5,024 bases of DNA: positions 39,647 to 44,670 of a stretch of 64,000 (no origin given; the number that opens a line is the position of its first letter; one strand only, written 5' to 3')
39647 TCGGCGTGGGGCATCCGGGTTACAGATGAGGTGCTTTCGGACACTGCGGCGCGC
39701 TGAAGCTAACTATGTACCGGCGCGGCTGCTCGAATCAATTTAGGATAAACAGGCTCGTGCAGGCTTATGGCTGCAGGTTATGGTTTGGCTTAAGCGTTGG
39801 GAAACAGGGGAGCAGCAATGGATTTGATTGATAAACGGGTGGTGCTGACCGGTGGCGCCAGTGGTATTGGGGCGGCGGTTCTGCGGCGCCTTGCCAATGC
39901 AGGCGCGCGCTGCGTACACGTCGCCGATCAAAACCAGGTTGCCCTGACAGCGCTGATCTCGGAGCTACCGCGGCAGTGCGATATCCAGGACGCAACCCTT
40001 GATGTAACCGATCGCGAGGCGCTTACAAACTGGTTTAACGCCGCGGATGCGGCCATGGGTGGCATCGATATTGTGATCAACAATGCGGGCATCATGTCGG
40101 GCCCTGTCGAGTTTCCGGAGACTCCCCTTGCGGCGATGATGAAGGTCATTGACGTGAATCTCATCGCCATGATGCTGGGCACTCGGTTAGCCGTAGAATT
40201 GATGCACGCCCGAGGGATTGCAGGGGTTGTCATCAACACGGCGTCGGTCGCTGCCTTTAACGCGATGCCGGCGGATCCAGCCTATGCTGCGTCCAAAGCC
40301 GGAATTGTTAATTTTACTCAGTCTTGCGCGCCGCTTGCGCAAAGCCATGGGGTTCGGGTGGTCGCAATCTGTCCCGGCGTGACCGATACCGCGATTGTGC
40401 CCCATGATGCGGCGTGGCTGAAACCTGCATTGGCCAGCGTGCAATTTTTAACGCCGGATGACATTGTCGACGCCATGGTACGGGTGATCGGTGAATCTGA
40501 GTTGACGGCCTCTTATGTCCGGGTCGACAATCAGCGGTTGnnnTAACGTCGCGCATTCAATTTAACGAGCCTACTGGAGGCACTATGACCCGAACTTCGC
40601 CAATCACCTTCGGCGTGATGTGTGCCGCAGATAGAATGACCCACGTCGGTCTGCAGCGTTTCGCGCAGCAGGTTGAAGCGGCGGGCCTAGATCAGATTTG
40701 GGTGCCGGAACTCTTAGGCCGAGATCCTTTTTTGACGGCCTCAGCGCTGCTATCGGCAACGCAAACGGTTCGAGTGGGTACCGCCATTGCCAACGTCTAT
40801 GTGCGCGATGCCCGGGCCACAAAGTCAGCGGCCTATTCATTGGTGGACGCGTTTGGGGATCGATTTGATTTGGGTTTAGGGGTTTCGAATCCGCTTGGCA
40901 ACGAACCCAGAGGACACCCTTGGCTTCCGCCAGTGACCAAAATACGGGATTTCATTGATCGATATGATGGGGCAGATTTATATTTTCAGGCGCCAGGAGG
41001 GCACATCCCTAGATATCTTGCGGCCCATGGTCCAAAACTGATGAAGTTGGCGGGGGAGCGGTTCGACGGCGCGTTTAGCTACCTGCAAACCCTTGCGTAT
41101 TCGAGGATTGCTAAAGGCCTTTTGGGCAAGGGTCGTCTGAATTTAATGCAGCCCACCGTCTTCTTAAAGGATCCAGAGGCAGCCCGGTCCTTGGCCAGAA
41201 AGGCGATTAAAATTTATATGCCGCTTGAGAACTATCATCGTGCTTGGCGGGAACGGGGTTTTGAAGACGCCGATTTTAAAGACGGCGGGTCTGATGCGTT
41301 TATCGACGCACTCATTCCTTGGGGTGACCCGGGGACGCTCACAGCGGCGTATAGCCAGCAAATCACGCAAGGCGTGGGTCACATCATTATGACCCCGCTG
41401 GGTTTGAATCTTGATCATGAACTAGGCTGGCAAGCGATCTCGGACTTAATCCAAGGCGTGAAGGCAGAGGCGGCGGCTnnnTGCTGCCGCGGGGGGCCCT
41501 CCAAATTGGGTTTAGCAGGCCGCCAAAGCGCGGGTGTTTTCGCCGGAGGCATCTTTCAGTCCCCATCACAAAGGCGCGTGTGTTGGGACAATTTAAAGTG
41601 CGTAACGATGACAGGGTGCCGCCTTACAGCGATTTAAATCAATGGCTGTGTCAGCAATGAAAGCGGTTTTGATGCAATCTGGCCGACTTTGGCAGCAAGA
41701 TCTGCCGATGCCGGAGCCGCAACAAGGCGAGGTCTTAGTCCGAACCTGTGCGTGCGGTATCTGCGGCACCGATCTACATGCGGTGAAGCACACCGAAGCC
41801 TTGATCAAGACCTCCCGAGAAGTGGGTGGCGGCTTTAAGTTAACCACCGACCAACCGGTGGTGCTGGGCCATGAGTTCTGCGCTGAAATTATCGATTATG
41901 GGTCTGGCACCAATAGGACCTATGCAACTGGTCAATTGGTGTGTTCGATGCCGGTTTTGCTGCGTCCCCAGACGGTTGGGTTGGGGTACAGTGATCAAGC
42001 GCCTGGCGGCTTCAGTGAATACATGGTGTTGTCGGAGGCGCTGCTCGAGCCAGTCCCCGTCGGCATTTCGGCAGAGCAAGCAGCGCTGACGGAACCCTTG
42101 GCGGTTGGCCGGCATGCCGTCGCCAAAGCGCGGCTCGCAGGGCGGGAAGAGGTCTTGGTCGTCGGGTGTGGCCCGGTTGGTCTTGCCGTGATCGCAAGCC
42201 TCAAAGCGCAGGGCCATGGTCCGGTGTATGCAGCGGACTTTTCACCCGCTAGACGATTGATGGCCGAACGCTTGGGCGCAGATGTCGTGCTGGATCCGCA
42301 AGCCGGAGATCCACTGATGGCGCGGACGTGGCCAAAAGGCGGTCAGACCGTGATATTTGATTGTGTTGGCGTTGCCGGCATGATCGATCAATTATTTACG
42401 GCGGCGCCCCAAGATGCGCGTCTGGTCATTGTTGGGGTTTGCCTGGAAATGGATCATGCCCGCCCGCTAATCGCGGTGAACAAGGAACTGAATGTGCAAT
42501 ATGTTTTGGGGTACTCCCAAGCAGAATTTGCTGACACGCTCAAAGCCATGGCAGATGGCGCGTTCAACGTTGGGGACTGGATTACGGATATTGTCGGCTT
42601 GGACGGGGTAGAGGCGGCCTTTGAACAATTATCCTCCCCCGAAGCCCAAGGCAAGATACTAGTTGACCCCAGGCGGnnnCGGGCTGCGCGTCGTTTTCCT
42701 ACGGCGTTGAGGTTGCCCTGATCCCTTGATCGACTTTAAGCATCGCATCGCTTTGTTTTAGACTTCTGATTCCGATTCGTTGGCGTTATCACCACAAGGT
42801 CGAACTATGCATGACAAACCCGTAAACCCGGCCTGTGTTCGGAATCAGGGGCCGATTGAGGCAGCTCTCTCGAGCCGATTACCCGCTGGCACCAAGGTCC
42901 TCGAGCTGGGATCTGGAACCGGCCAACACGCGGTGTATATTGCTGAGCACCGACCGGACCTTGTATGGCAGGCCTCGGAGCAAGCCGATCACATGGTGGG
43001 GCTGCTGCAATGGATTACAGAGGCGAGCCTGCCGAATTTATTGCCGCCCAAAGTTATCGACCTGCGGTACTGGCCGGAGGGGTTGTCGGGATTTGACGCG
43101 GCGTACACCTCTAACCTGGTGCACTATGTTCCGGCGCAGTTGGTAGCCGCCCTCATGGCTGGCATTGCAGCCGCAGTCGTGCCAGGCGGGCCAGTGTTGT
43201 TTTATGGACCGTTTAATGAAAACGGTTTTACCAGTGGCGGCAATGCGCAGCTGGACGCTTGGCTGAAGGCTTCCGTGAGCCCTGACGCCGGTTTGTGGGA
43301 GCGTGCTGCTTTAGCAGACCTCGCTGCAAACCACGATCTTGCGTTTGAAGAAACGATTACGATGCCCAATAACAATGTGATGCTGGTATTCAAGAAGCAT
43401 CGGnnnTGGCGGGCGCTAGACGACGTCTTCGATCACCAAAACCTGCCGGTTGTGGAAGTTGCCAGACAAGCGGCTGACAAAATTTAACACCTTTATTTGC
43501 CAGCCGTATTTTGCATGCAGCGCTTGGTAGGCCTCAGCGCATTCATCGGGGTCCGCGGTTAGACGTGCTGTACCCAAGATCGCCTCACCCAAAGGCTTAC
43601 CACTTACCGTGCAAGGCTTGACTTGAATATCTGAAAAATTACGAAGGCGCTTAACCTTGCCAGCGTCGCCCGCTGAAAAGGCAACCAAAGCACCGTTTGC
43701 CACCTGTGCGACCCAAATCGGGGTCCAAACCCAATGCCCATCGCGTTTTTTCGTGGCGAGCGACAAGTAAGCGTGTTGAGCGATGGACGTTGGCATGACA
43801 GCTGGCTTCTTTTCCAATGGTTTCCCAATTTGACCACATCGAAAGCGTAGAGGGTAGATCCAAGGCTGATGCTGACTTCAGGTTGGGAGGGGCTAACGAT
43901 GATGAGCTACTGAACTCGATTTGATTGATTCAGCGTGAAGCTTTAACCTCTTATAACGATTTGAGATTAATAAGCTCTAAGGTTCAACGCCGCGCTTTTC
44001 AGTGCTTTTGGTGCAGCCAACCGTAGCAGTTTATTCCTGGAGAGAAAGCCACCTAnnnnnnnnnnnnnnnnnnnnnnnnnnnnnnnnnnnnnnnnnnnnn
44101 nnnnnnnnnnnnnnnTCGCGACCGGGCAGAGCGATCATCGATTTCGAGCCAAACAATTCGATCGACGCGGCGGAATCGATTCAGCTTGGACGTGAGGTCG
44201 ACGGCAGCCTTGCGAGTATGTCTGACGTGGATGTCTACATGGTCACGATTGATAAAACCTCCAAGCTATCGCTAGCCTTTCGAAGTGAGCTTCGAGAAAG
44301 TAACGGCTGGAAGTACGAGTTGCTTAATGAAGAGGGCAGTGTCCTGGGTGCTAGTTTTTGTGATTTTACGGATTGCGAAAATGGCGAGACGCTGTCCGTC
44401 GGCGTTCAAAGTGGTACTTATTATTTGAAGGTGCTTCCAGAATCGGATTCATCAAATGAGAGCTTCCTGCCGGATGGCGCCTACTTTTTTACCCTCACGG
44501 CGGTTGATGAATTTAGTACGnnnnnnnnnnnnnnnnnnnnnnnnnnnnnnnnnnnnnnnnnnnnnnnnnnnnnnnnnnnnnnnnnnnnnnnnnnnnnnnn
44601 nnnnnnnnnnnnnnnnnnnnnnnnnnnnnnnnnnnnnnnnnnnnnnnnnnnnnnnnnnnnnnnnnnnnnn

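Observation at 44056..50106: Giant exoprotein carrying both a clan-CD (C13/legumain-like) cysteine peptidase and an HExxH metallopeptidase domain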

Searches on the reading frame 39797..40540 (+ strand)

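Call 19: search_protein_families(library=pfam, proteins=[window:39797-40540:+], max_evalue=0.01)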
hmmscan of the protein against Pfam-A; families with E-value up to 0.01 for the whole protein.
window:39797-40540:+ (248 aa): 6 families
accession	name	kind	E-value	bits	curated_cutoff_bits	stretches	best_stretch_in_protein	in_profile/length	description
PF00106.31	adh_short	-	1.6e-47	161.9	26.6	1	13-203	1-189/195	short chain dehydrogenase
PF13561.12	adh_short_C2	-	1.1e-34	120.5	27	1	21-201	3-181/236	Enoyl-(Acyl carrier protein) reductase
PF08659.16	KR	-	9.7e-09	35.8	22.6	1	15-190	3-172/180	KR domain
PF01370.27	Epimerase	-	3.6e-07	30.3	20.9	1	15-168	1-147/240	NAD dependent epimerase/dehydratase family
PF00899.27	ThiF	-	0.0018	17.9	28.1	1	14-52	21-59/238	ThiF family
PF23441.1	SDR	-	0.0075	16.1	27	0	9-212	4-213/258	SDR-like rossmann domain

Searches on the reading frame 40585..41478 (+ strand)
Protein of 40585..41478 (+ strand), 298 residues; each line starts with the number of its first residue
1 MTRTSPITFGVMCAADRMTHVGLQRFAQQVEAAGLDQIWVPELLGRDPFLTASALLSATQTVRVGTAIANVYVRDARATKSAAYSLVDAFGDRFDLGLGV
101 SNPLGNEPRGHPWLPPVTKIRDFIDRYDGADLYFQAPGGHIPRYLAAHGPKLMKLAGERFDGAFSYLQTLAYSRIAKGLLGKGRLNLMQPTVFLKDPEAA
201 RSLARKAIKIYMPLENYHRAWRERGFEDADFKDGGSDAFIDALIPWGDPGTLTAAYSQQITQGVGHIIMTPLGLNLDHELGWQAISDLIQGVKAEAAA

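Call 19: search_protein_families(library=pfam, proteins=[window:40585-41478:+], max_evalue=0.01)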
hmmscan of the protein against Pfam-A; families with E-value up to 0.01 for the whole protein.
window:40585-41478:+ (298 aa): 1 family
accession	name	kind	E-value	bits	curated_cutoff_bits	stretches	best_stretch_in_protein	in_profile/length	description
PF00296.26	Bac_luciferase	-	4.8e-25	89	27.9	1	23-229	25-263/314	Luciferase-like monooxygenase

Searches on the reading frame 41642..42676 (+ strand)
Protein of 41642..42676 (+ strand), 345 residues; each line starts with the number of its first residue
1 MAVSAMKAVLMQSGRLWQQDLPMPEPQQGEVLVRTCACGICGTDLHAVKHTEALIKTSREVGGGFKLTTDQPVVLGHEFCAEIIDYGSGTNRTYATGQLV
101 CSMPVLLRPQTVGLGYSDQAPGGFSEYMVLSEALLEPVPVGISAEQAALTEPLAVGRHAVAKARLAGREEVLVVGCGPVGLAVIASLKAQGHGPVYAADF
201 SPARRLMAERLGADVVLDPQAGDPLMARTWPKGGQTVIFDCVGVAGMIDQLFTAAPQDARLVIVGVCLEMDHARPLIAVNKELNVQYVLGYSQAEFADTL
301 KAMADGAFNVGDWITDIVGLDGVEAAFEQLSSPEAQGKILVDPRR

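Call 19: search_protein_families(library=pfam, proteins=[window:41642-42676:+], max_evalue=0.01)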
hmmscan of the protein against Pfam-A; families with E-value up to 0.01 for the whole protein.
window:41642-42676:+ (345 aa): 4 families
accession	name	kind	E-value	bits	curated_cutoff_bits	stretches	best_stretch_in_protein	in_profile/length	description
PF00107.32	ADH_zinc_N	-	3.7e-18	66.2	31.8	1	178-304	1-128/129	Zinc-binding dehydrogenase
PF08240.17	ADH_N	-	5e-14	52.9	23.5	1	28-139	2-103/104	Alcohol dehydrogenase GroES-like domain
PF13602.12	ADH_zinc_N_2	-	1.2e-06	29.9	27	1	211-341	1-134/134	Zinc-binding dehydrogenase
PF16912.11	Glu_dehyd_C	-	2.4e-06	27.6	34.9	1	145-329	2-200/211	Glucose dehydrogenase C-terminus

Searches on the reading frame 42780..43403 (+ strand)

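Call 19: search_protein_families(library=pfam, proteins=[window:42780-43403:+], max_evalue=0.01)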
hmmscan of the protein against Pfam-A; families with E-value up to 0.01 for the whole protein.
window:42780-43403:+ (208 aa): 4 families
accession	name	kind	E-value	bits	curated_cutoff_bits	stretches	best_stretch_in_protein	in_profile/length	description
PF06080.18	DUF938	-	6.6e-42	144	27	1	13-206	1-202/202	Protein of unknown function (DUF938)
PF13649.12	Methyltransf_25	-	1.9e-06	28.9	27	1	40-137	1-97/97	Methyltransferase domain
PF13489.12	Methyltransf_23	-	0.00072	19.8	27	1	30-144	16-119/164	Methyltransferase domain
PF08242.18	Methyltransf_12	-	0.00077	20.6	30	1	41-138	1-97/98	Methyltransferase domain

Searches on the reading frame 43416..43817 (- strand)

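Call 19: search_protein_families(library=pfam, proteins=[window:43416-43817:-], max_evalue=0.01)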
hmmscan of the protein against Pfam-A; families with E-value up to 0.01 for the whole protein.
window:43416-43817:- (133 aa): 1 family
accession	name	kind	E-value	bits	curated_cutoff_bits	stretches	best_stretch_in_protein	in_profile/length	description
PF01243.27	PNPOx_N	-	0.0013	19.5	28.1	1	12-129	9-111/120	Pyridoxamine 5'-phosphate oxidase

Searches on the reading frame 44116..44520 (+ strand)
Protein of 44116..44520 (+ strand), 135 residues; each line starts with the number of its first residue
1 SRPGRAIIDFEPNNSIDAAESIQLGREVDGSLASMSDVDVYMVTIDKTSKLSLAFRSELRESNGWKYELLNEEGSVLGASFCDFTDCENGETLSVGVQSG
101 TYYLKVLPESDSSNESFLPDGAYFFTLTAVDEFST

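Call 8: search_protein_families(library=pfam, proteins=[window:44116-44520:+], max_evalue=10)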
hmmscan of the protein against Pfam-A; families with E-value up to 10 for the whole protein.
window:44116-44520:+ (135 aa): 1 family
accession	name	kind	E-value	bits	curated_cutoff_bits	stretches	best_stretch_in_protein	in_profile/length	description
PF04151.21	PPC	-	0.026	15.8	25.9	1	37-106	1-68/70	Bacterial pre-peptidase C-terminal domain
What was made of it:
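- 44131..45660 (+): Four tandem 128-residue PPC-like repeats (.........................), each with a Cys pair. Pfam PPC E 0.026 (call 8).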

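Call 67: search_solved_structures(query=A4, max_evalue=10, show_alignments=1)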
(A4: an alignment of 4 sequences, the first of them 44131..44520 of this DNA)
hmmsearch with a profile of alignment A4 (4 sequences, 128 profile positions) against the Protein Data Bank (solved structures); distinct sequences matched with E-value up to 10: 9.
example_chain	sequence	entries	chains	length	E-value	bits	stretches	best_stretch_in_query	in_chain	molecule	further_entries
5sv5_A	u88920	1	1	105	0.12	15.8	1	6-58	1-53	Microbial collagenase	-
5iku_A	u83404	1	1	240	0.34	14.3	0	3-63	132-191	Collagenase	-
9fsm_A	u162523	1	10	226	0.62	13.5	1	47-94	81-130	TraT complement resistance protein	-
4hpk_A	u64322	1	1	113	0.81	13.1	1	3-105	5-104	Collagenase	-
4hpk_B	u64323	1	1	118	0.97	12.9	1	3-105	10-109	Collagenase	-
1nqj_A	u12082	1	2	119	1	12.8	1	3-105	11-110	class 1 collagenase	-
9fs5_A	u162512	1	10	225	1.1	12.7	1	48-94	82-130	TraT complement resistance protein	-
1nqd_A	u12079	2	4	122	1.1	12.7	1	3-105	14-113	class 1 collagenase | Collagenase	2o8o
9e2v_A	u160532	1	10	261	1.5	12.3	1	48-94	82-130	TraT complement resistance protein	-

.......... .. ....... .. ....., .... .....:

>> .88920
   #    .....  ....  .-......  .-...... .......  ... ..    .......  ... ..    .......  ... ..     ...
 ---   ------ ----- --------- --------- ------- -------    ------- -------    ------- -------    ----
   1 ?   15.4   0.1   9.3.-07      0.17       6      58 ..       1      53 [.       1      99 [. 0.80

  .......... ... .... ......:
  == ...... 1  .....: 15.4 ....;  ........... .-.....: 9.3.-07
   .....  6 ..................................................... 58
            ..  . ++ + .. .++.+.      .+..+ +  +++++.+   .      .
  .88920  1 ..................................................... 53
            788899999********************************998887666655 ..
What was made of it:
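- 44131..45660 (+): The best PDB profile hits are collagenase PPC/CBD at E 0.12-1 (call 67).
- On PPC (bacterial pre-peptidase C-terminal) / collagen-binding-domain fold: The best PDB profile hits are collagenase PPC/CBD, but at E 0.12-1 (call 67).
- Checked: 'PPC-like' for the N-terminal repeats is below threshold by sequence: Pfam PPC E 0.026, and the best PDB profile hits are all collagenase PPC/CBD at E 0.12-1 (calls 8, 67).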
